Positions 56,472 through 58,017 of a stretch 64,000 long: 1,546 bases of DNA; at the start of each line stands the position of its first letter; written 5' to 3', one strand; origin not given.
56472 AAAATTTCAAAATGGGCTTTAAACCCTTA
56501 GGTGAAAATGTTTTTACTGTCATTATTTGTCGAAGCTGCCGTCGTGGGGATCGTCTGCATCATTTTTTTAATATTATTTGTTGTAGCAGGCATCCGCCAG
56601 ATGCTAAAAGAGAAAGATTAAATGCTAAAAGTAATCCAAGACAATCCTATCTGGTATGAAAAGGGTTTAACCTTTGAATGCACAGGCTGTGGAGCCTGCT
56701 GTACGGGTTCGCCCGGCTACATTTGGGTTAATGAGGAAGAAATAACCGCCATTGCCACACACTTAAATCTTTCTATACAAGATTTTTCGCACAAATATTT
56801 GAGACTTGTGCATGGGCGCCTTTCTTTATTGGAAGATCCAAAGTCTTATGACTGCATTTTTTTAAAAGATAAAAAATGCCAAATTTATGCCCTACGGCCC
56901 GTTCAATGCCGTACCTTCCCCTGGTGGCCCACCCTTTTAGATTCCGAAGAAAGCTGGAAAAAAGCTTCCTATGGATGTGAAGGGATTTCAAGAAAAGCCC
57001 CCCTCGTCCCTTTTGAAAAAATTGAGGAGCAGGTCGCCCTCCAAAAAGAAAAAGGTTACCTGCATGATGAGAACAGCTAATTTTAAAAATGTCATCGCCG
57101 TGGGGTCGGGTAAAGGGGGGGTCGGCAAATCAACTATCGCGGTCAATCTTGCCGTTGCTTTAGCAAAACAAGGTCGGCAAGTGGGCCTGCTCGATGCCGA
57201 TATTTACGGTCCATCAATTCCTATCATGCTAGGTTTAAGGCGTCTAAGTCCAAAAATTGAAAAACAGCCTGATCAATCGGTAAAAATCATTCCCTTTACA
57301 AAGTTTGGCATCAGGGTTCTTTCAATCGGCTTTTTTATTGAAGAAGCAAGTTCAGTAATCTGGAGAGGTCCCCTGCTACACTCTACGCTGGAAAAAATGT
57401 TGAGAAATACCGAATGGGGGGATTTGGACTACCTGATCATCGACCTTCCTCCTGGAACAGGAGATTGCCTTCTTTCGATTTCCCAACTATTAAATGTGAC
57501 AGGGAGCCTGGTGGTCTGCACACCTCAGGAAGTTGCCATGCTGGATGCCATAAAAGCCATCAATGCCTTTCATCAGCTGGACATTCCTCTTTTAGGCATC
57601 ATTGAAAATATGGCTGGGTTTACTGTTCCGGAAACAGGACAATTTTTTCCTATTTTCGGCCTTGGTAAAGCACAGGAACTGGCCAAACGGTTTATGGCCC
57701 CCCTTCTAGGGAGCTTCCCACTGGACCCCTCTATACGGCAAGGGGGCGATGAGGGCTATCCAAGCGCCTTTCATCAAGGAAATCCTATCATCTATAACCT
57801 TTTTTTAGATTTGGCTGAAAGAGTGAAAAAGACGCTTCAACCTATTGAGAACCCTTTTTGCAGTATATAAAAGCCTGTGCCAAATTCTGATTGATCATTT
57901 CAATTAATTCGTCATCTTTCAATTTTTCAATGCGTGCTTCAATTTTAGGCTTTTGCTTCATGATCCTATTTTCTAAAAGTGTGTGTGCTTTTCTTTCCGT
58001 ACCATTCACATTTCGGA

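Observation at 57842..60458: Divergent pair of paralogous YopJ/HopZ/AvrA-like (clan CE) putative effectors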

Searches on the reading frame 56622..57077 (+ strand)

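Call 36: search_protein_families(library=pfam, proteins=[window:56622-57077:+], max_evalue=0.01)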
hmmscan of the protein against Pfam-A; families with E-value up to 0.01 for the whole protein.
window:56622-57077:+ (152 aa): 1 family
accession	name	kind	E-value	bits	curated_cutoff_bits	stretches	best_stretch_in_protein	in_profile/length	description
PF03692.20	CxxCxxCC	-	7.4e-13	49.4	23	1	19-119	1-84/85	Putative zinc- or iron-chelating domain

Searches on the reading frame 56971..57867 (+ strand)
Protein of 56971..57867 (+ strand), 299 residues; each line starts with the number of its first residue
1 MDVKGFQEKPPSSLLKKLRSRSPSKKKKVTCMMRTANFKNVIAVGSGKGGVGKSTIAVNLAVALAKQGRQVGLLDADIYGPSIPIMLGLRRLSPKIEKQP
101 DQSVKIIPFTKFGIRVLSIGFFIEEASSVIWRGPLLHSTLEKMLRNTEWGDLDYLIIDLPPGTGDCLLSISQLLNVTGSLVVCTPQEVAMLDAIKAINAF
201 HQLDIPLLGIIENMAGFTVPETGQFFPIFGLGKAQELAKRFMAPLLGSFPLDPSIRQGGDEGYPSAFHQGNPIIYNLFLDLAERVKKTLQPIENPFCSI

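Call 36: search_protein_families(library=pfam, proteins=[window:56971-57867:+], max_evalue=0.01)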
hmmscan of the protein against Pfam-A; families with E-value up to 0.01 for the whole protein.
window:56971-57867:+ (299 aa): 11 families
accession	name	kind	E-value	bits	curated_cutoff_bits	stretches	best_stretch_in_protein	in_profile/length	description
PF10609.15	ParA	-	8e-88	294.4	27.1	1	38-285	2-245/246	NUBPL iron-transfer P-loop NTPase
PF01656.29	CbiA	-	1.1e-12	48.4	25.4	1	42-204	1-66/125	CobQ/CobB/MinD/ParA nucleotide binding domain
PF13614.12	AAA_31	-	3.8e-11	43.7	27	1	40-164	2-130/177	AAA domain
PF09140.17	MipZ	-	1.2e-08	35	20.7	1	41-79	2-40/262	ATPase MipZ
PF02374.21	ArsA_ATPase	-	2.1e-07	30.9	24.3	1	46-77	7-38/305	Anion-transporting ATPase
PF00142.24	Fer4_NifH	-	9.2e-05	22.5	25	1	46-77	6-37/271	4Fe-4S iron sulfur cluster binding proteins, NifH/frxC family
PF07015.17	VirC1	-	0.00056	19.8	24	1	40-78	2-40/231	VirC1 protein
PF16575.11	CLP1_P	-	0.001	19.3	26.6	1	47-98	1-54/188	mRNA cleavage and polyadenylation factor CLP1 P-loop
PF13500.12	AAA_26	-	0.002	18.5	27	0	180-255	132-194/198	AAA domain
PF13481.12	AAA_25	-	0.002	18.2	27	1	45-71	38-63/195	AAA domain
PF01583.26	APS_kinase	-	0.005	17.3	21.1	1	46-77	8-39/152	Adenylylsulphate kinase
